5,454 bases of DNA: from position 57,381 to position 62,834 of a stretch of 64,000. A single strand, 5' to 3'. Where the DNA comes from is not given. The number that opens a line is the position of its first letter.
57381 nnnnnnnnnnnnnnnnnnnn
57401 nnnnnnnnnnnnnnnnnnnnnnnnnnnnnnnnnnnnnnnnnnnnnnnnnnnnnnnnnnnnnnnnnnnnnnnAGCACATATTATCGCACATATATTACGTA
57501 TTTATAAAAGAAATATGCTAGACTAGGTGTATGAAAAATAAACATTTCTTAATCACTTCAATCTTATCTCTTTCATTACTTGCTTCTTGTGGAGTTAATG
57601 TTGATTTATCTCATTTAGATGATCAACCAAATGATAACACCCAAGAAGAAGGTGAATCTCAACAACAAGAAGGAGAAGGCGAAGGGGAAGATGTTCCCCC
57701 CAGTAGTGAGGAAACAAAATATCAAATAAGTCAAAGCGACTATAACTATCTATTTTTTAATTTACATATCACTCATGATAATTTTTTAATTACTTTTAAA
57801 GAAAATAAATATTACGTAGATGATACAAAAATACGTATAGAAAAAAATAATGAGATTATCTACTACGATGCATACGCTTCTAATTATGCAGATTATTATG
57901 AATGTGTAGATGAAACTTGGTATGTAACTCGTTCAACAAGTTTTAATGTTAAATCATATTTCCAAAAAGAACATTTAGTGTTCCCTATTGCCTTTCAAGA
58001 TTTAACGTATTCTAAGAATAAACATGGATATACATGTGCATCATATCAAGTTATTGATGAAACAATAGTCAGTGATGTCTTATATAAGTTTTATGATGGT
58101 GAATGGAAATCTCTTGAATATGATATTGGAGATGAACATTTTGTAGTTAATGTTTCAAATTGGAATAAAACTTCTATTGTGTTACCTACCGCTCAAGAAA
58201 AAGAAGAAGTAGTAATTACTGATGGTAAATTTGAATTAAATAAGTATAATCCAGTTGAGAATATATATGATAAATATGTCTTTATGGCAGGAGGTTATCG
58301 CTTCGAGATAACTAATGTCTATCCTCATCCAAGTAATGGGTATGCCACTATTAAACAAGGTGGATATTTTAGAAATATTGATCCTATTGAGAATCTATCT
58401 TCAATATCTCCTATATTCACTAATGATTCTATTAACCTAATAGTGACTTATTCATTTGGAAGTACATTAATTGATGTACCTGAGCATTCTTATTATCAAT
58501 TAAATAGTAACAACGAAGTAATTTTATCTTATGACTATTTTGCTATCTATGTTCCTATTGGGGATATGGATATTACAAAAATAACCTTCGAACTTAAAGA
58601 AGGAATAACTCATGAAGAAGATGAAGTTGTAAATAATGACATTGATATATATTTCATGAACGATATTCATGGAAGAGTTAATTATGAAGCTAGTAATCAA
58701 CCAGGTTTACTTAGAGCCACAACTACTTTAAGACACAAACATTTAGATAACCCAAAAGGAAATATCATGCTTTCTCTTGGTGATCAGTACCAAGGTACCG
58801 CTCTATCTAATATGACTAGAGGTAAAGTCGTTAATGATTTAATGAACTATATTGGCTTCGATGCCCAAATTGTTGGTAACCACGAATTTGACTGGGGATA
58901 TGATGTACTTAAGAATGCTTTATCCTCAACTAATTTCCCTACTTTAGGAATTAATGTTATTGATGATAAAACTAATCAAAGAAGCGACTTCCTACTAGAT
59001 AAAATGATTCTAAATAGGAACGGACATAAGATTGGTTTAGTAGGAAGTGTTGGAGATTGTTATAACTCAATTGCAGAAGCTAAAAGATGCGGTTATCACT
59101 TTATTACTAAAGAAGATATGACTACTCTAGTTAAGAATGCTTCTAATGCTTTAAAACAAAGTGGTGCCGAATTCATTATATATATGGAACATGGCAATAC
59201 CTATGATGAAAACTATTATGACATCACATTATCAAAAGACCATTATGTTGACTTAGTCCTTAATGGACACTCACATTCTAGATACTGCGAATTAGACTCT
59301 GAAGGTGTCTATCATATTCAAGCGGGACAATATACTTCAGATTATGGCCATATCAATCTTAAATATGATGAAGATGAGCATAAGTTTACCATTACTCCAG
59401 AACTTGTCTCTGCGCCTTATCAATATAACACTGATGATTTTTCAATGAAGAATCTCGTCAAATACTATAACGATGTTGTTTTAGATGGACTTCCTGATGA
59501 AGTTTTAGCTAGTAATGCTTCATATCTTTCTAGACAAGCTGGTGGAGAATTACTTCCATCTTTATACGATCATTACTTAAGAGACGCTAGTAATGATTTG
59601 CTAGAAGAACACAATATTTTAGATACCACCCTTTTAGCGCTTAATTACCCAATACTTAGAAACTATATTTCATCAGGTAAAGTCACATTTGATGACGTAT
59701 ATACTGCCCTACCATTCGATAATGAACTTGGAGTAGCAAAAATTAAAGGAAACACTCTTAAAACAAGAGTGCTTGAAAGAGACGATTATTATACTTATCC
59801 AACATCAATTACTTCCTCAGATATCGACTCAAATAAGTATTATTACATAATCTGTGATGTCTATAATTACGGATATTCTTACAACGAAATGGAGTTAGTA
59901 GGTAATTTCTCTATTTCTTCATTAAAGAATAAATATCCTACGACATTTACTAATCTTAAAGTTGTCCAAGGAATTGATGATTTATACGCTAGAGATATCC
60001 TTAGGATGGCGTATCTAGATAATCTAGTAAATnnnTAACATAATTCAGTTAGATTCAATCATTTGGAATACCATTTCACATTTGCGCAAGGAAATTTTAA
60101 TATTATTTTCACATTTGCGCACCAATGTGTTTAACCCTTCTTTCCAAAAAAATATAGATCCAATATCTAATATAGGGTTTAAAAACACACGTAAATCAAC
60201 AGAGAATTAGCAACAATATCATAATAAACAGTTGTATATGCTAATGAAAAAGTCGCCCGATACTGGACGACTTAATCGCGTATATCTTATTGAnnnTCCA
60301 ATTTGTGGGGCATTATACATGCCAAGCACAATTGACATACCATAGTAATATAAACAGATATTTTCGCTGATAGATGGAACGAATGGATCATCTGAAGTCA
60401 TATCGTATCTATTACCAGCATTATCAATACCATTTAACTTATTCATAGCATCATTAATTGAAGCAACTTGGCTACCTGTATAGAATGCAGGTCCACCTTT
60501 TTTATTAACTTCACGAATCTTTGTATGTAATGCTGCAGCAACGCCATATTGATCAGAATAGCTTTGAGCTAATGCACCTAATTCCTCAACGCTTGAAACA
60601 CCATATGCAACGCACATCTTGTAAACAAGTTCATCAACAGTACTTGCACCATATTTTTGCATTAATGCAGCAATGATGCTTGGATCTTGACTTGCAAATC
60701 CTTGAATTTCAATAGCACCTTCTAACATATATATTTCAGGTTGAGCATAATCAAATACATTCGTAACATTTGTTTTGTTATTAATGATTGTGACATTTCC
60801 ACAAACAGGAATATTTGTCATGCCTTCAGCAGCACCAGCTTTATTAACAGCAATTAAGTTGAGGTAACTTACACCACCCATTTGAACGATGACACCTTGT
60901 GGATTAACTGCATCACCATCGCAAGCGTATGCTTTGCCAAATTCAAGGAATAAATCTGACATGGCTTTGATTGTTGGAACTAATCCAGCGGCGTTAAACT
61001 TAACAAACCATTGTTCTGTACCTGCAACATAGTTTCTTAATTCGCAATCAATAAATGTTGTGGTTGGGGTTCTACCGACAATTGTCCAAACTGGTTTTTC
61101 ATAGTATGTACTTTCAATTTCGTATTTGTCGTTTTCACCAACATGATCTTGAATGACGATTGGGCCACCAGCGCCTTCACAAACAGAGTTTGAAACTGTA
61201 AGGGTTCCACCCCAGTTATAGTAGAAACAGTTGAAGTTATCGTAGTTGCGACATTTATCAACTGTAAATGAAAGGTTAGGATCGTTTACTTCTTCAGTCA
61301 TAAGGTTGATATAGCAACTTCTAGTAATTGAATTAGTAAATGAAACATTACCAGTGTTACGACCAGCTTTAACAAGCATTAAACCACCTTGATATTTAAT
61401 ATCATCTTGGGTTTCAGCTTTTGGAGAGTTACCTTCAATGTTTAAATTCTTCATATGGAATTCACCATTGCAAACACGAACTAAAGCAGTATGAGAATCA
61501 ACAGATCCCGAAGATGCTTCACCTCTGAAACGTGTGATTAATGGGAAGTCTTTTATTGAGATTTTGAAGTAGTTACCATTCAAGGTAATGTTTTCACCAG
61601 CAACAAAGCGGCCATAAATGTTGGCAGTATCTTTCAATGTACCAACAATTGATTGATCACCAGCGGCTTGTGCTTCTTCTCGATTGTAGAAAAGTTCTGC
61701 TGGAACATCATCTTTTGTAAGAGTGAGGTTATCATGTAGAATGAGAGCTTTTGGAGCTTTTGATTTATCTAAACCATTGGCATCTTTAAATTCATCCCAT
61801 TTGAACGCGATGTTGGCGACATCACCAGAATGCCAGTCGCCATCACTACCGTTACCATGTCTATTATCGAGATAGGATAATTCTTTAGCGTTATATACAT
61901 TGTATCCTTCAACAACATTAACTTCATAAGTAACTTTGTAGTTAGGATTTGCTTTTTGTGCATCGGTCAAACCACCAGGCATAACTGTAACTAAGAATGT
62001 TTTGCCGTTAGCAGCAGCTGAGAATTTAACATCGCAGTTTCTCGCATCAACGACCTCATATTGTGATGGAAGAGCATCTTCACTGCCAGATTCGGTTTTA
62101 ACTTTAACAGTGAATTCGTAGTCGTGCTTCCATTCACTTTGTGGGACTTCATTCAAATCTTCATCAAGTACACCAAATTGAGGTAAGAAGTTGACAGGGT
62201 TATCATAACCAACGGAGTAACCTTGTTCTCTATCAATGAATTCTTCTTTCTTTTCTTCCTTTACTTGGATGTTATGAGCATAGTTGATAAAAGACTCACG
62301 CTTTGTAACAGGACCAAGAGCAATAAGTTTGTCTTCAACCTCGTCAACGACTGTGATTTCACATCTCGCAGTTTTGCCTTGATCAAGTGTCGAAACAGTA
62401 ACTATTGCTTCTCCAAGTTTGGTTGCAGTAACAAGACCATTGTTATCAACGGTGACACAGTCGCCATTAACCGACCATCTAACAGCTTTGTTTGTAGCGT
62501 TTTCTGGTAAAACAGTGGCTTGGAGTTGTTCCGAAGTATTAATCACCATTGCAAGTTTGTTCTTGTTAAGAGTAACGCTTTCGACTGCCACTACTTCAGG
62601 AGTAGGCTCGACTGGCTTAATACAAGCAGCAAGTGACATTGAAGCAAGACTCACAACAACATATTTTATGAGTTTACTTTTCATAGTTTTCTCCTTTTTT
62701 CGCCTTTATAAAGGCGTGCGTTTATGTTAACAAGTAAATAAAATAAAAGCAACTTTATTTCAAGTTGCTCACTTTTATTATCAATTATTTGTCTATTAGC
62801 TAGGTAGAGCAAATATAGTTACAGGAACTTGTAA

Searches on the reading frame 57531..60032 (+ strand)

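Call 68: search_protein_families(library=pfam, proteins=[window:57531-60032:+], max_evalue=0.0001)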
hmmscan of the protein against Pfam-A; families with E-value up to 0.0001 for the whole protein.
window:57531-60032:+ (834 aa): 2 families
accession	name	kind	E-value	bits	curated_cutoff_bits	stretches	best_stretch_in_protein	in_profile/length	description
PF00149.33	Metallophos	-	4.2e-09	37.5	21.5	1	373-583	3-190/191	Calcineurin-like phosphoesterase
PF02872.23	5_nucleotid_C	-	1.9e-06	28.5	23.6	1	709-759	48-89/158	5'-nucleotidase, C-terminal domain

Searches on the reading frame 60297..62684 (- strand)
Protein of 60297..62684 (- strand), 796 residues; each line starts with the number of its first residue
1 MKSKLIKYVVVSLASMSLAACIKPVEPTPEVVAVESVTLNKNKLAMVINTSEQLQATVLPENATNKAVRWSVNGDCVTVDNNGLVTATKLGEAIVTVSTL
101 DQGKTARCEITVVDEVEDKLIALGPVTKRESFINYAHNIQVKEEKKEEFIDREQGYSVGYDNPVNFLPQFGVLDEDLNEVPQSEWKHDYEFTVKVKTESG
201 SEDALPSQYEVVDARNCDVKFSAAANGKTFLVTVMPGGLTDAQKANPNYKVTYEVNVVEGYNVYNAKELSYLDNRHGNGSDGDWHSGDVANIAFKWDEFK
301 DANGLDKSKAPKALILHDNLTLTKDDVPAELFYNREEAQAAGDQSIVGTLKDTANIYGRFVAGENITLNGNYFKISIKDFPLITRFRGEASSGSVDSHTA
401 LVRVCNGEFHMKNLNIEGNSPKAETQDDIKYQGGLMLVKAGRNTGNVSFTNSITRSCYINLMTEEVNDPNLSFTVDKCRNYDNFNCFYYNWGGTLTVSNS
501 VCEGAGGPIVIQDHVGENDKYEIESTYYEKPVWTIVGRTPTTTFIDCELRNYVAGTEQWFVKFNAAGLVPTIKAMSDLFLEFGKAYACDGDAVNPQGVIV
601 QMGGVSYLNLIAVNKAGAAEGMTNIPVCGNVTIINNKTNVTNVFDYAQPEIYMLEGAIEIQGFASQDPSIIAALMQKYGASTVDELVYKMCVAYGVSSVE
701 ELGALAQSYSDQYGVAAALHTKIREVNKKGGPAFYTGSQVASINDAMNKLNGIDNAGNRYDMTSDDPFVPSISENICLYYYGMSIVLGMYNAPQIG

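Call 68: search_protein_families(library=pfam, proteins=[window:60297-62684:-], max_evalue=0.0001)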
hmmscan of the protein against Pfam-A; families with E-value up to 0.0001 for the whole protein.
window:60297-62684:- (796 aa): 1 family
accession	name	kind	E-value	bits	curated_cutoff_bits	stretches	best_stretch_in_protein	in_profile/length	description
PF02368.24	Big_2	-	3.4e-15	56.2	22.8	1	33-109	1-78/79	Bacterial Ig-like domain (group 2)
